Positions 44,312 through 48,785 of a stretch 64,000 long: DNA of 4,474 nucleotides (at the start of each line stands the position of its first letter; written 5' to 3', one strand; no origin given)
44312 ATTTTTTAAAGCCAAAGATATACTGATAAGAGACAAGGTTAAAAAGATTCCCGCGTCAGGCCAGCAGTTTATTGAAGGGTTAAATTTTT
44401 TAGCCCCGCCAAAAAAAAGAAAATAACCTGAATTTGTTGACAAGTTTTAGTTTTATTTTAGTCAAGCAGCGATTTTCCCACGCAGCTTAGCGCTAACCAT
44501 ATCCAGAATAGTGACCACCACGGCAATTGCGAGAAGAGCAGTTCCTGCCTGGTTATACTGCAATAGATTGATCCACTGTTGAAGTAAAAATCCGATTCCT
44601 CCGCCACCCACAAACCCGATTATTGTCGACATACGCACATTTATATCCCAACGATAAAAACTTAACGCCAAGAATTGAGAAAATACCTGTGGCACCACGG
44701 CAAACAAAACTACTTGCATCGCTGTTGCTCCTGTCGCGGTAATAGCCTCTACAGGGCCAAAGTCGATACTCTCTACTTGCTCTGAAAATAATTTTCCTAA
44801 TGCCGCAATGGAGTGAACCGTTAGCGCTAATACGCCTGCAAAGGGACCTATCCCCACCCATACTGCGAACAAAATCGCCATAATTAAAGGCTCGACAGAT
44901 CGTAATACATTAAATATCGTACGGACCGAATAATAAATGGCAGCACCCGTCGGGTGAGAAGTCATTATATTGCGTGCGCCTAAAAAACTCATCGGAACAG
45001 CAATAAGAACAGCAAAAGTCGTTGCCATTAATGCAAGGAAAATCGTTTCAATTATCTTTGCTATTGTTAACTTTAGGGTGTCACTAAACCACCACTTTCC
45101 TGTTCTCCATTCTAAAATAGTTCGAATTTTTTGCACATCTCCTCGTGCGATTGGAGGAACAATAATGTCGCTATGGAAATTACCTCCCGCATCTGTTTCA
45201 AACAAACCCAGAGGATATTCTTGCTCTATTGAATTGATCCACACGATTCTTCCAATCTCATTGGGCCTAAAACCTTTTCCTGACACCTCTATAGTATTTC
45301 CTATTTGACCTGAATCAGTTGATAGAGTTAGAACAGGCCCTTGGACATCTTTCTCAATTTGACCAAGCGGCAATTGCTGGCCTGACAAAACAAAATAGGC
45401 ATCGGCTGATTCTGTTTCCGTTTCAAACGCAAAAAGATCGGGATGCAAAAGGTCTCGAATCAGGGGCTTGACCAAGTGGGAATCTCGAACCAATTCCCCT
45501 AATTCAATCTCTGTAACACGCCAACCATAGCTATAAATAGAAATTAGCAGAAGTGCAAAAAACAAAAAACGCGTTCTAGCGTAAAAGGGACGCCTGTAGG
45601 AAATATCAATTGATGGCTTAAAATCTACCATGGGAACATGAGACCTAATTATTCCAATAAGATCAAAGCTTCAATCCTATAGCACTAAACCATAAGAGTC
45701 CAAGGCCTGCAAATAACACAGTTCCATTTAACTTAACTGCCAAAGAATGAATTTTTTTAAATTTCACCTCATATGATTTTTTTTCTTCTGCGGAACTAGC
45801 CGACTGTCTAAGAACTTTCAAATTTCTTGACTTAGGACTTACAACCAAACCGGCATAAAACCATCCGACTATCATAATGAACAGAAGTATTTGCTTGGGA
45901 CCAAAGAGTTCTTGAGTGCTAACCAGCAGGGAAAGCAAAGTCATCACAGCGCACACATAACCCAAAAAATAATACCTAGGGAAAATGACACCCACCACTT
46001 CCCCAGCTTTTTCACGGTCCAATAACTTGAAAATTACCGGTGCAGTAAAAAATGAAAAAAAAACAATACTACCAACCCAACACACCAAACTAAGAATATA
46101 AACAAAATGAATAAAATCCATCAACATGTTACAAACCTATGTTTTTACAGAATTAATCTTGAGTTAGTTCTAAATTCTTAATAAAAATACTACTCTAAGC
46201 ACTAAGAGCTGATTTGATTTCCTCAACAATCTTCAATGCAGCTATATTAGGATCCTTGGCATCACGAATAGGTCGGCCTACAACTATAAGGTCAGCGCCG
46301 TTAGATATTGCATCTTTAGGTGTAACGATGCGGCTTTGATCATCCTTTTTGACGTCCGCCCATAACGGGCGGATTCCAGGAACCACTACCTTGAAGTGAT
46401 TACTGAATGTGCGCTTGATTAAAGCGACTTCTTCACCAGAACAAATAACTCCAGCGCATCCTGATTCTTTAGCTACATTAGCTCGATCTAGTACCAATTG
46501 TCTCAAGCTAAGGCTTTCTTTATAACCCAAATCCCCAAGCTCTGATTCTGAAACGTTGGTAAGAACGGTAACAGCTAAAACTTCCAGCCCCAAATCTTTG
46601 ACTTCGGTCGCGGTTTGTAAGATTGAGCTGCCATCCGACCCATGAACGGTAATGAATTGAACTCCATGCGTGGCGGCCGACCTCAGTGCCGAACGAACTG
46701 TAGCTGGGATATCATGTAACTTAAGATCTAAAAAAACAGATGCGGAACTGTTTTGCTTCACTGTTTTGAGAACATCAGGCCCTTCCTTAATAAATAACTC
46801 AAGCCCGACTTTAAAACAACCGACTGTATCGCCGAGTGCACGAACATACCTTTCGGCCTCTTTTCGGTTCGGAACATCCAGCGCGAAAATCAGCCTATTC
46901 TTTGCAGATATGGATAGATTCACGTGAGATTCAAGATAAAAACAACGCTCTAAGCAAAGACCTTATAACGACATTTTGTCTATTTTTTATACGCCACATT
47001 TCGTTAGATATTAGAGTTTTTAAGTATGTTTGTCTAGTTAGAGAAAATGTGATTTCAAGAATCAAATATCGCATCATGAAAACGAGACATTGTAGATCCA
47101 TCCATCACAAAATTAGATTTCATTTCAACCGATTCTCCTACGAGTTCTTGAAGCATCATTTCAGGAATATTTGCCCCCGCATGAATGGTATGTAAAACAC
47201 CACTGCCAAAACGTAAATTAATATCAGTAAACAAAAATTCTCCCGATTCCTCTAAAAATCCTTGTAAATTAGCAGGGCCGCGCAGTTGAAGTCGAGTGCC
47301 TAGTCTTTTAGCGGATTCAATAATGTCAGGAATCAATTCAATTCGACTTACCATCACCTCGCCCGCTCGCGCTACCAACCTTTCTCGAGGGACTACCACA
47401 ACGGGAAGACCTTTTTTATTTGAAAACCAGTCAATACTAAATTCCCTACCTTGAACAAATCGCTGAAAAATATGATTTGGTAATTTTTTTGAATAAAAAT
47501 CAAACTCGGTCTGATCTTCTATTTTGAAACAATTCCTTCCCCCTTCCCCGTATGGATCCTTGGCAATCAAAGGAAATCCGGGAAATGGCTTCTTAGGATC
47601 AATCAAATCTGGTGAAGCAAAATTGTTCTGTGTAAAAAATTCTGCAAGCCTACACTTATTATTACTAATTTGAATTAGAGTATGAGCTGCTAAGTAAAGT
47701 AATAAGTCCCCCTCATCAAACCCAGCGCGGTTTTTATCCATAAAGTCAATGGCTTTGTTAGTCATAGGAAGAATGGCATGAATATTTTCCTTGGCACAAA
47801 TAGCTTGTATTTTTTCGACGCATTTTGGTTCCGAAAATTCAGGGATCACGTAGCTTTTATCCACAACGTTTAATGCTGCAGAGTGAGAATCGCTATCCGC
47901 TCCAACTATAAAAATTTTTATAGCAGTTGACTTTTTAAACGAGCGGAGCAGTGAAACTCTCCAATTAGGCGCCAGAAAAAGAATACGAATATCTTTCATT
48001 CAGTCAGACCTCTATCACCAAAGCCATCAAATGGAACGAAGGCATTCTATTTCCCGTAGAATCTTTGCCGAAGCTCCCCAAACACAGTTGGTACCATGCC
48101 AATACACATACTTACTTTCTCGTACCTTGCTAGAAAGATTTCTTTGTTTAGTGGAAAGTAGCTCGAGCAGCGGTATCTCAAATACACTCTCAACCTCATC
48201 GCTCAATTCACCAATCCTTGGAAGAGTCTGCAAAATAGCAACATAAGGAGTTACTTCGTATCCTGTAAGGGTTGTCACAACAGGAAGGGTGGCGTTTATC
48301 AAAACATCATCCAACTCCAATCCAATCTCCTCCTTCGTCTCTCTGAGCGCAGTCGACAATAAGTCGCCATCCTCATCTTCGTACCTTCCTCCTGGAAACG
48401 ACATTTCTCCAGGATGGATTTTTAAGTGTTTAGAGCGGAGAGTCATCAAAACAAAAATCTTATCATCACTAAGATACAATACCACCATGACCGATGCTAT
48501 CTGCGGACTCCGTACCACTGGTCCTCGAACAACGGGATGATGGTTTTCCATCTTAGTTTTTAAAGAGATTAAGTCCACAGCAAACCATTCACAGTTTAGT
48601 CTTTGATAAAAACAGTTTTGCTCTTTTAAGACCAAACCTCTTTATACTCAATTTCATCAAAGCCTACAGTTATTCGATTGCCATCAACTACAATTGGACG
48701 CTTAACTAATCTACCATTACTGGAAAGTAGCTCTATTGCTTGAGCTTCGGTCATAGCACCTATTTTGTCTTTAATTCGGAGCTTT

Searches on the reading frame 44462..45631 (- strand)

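Call 10: search_protein_families(library=pfam, proteins=[window:44462-45631:-], max_evalue=0.001)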
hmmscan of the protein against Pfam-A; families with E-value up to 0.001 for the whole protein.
window:44462-45631:- (389 aa): 1 family
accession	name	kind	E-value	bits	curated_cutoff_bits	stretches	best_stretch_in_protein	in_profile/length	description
PF00528.27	BPD_transp_1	-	3.1e-10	40.5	26.4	1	231-377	15-168/184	Binding-protein-dependent transport system inner membrane component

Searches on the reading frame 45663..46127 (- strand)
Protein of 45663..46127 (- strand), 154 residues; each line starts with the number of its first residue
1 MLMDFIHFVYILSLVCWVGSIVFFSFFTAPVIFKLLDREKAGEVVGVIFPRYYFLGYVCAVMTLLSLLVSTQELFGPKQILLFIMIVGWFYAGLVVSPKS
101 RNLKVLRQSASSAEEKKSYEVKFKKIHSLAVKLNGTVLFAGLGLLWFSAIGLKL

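Call 10: search_protein_families(library=pfam, proteins=[window:45663-46127:-], max_evalue=0.001)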
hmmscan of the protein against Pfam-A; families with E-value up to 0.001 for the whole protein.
window:45663-46127:- (154 aa): 1 family
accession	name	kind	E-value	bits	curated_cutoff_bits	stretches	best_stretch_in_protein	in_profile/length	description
PF13664.11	DUF4149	-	1.9e-18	67.1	24.6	1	12-107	1-100/102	Domain of unknown function (DUF4149)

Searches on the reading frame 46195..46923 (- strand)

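Call 10: search_protein_families(library=pfam, proteins=[window:46195-46923:-], max_evalue=0.001)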
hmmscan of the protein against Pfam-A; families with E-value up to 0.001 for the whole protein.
window:46195-46923:- (242 aa): 1 family
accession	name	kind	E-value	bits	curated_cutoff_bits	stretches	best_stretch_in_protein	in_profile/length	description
PF00215.30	OMPdecase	-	3.8e-50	171.3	27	1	10-231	2-220/221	Orotidine 5'-phosphate decarboxylase / HUMPS family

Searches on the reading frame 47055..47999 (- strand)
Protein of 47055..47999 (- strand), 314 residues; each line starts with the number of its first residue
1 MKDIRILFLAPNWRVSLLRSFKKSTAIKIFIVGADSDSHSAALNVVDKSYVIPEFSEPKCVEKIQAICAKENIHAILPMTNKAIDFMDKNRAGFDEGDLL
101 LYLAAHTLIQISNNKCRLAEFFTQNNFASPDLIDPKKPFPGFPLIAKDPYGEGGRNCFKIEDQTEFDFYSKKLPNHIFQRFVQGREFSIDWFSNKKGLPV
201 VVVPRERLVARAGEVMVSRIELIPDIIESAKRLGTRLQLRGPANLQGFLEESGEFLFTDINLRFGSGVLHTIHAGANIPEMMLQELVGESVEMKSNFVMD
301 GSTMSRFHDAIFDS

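Call 10: search_protein_families(library=pfam, proteins=[window:47055-47999:-], max_evalue=0.001)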
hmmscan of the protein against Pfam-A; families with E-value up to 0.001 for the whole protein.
window:47055-47999:- (314 aa): 3 families
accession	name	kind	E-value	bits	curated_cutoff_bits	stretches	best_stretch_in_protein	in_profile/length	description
PF21360.3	PylC-like_N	-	3.2e-15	56.5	27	1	6-96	1-90/96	PylC-like, N-terminal domain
PF15632.11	ATPgrasp_Ter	-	6.4e-15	55.5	29.1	1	174-291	3-113/131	ATP-grasp in the biosynthetic pathway with Ter operon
PF02655.19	ATP-grasp_3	-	1.1e-11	45.6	23.2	1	113-265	2-158/160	ATP-grasp domain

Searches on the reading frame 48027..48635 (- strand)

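Call 10: search_protein_families(library=pfam, proteins=[window:48027-48635:-], max_evalue=0.001)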
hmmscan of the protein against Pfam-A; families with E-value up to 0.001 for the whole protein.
window:48027-48635:- (202 aa): 1 family
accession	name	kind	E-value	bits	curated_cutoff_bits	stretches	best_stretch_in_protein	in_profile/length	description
PF00293.34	NUDIX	-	1.9e-11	44.6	21.1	1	47-124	4-76/134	NUDIX domain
